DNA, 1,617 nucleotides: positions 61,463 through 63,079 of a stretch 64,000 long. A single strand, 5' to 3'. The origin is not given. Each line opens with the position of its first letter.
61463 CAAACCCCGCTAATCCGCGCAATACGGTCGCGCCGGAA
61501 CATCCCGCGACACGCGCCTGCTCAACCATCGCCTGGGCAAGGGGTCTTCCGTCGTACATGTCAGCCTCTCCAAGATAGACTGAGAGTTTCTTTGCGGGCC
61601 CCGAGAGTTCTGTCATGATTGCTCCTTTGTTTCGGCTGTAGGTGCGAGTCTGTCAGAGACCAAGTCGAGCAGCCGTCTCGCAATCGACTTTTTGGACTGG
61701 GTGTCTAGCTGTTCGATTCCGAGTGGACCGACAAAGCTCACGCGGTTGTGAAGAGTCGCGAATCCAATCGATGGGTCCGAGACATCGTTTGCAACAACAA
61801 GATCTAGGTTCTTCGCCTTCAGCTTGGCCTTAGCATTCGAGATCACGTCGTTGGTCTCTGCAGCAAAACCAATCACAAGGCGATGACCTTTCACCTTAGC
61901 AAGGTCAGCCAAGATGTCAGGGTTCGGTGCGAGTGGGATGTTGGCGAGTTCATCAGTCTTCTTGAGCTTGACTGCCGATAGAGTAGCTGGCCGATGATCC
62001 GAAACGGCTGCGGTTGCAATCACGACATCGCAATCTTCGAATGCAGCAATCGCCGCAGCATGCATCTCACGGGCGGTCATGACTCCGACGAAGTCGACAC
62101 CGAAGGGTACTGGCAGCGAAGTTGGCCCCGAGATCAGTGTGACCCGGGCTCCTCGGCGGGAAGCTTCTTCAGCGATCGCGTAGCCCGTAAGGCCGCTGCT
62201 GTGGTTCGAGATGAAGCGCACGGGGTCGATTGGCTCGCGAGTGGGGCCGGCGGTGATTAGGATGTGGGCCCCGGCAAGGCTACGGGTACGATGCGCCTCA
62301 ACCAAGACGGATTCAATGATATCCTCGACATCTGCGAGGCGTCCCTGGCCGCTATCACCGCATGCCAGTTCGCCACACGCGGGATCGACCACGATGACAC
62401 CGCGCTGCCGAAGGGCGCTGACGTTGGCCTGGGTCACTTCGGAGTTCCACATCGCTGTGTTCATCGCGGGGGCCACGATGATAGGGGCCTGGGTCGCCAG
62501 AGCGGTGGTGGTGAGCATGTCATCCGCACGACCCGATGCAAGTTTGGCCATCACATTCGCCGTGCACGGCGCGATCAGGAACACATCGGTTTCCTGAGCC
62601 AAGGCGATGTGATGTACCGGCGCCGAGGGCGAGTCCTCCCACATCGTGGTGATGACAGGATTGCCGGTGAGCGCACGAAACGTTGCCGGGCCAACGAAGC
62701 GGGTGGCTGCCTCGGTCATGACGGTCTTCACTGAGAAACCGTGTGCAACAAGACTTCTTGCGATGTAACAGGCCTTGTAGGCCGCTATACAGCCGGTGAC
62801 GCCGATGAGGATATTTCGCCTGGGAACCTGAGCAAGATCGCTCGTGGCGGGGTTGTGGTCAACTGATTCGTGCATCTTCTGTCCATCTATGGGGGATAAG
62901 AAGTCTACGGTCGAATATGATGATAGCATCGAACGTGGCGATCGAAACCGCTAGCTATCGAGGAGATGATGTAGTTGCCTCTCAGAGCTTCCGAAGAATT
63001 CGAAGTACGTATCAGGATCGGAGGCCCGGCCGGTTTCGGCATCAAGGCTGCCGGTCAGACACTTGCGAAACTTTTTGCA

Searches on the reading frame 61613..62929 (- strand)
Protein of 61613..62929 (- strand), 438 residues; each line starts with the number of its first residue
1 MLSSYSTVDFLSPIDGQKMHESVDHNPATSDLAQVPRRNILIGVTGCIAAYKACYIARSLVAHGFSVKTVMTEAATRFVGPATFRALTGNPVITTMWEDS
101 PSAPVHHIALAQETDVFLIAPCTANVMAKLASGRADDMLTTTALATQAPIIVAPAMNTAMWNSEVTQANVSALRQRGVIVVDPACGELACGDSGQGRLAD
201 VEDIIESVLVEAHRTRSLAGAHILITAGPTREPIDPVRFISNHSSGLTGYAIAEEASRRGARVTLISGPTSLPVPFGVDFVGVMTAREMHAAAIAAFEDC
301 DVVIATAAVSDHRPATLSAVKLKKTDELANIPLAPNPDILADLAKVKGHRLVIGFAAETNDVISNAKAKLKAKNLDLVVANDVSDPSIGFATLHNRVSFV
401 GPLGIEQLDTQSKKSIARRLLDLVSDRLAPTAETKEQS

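Call 35: search_protein_families(library=pfam, proteins=[window:61613-62929:-], max_evalue=0.001)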
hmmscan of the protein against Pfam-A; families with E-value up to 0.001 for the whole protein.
window:61613-62929:- (438 aa): 2 families
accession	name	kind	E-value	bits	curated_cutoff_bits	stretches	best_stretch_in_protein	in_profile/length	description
PF04127.22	DFP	-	4.4e-68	229.2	22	1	218-399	1-185/186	DNA/pantothenate metabolism flavoprotein C-terminal domain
PF02441.25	Flavoprotein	-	2.3e-31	109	22.7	1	39-209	2-159/162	Flavoprotein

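Call 47: find_encoding_contigs(protein=window:61613-62929:-, flank=6000, max_places=4)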
Protein window:61613-62929:- (438 aa): no gene with exactly this product is on record in the collection.

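Call 49: find_encoding_contigs(protein=window:61613-62875:-, flank=6000, max_places=4)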
Protein window:61613-62875:- (420 aa): 23 contigs read that carry it; 4 places shown.
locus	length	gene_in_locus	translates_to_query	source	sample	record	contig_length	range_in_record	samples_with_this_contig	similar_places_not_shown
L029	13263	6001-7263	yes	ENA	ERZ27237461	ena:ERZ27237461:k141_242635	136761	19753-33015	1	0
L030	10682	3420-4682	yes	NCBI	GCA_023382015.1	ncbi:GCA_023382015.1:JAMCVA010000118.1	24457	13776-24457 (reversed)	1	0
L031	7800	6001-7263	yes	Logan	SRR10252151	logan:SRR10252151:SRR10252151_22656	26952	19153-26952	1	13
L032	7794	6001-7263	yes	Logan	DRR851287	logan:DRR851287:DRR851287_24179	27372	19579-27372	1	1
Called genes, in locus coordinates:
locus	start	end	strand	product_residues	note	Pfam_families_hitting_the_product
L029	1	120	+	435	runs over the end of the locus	PF00009:GTP_EFTU, PF01926:MMR_HSR1, PF02421:FeoB_N, PF04548:AIG1 (weak), PF00009:GTP_EFTU, PF01926:MMR_HSR1, PF02421:FeoB_N, PF14714:KH_dom-like, +4 more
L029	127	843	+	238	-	PF02660:G3P_acyltransf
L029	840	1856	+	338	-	PF01210:NAD_Gly3P_dh_N, PF02558:ApbA, PF07479:NAD_Gly3P_dh_C, PF20618:GPD_NAD_C_bact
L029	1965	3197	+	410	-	PF00155:Aminotran_1_2, PF00266:Aminotran_5 (weak), PF01053:Cys_Met_Meta_PP (weak), PF01212:Beta_elim_lyase (weak)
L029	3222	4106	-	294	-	PF02775:TPP_enzyme_C, PF12367:PFO_beta_C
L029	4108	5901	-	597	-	PF01558:POR, PF01855:POR_N, PF17147:PFOR_II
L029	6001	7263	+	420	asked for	PF02441:Flavoprotein, PF04127:DFP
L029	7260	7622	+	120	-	PF02641:DUF190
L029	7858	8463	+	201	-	PF01066:CDP-OH_P_transf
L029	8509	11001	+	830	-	PF00483:NTP_transferase, PF00132:Hexapep, PF24894:Hexapep_GlmU (faint), PF25084:LbH_EIF2B, PF25087:GMPPB_C, PF02878:PGM_PMM_I, PF02879:PGM_PMM_II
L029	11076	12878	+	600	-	PF12229:PG_binding_4, PF04294:VanW, PF07501:G5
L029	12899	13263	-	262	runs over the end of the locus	-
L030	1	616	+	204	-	PF00155:Aminotran_1_2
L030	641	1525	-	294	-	PF02775:TPP_enzyme_C, PF12367:PFO_beta_C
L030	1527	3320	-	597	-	PF01558:POR, PF01855:POR_N, PF17147:PFOR_II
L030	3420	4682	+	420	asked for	PF02441:Flavoprotein, PF04127:DFP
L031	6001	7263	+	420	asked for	PF02441:Flavoprotein, PF04127:DFP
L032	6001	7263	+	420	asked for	PF02441:Flavoprotein, PF04127:DFP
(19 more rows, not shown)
